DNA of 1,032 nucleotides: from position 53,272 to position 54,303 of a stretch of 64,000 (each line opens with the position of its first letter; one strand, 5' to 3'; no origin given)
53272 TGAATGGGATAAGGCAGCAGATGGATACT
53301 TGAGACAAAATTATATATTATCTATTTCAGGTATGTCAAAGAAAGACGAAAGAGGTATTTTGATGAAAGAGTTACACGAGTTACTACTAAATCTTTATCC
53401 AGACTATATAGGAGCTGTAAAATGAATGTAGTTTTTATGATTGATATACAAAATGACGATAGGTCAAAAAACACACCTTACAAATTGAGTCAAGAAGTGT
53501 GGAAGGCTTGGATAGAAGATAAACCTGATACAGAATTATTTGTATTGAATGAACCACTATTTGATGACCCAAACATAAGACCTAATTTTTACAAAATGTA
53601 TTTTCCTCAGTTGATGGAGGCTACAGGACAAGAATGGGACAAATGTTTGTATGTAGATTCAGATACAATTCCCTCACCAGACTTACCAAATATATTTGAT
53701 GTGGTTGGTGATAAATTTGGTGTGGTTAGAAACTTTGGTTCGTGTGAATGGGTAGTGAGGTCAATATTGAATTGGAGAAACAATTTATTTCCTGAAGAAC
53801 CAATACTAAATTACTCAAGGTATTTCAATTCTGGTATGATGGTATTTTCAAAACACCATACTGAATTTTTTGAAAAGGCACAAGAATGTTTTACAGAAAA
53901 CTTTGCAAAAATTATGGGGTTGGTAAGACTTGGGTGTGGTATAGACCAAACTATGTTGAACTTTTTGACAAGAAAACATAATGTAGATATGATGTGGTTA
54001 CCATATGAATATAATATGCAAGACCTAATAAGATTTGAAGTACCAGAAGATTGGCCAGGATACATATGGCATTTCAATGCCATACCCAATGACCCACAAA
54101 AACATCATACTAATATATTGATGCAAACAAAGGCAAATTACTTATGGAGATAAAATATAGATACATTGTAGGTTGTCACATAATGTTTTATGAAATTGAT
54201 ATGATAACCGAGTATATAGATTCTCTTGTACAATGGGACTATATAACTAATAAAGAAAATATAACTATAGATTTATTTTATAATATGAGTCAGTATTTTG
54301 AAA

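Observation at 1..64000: Conditional purge of restriction sites: CTAG, CATG and GATC survive almost only in one flanking context, pointing to blanket short-motif methylation as a shield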

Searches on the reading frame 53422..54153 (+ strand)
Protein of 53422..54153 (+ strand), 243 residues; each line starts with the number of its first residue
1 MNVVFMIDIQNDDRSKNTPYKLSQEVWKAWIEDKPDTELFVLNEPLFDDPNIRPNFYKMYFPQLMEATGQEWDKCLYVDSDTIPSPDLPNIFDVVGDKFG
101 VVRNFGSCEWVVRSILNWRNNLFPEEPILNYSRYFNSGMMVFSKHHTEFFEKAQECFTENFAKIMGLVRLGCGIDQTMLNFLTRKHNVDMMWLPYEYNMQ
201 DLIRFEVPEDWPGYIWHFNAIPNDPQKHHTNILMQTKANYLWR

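Call 41: search_protein_families(library=pfam, proteins=[window:53422-54153:+], max_evalue=0.001)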
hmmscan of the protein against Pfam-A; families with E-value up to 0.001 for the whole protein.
window:53422-54153:+ (243 aa): 1 family
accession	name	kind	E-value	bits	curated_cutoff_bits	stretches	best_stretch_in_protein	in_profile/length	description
PF01501.26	Glyco_transf_8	-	1.7e-06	28.2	24.3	1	36-160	67-186/253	Glycosyl transferase family 8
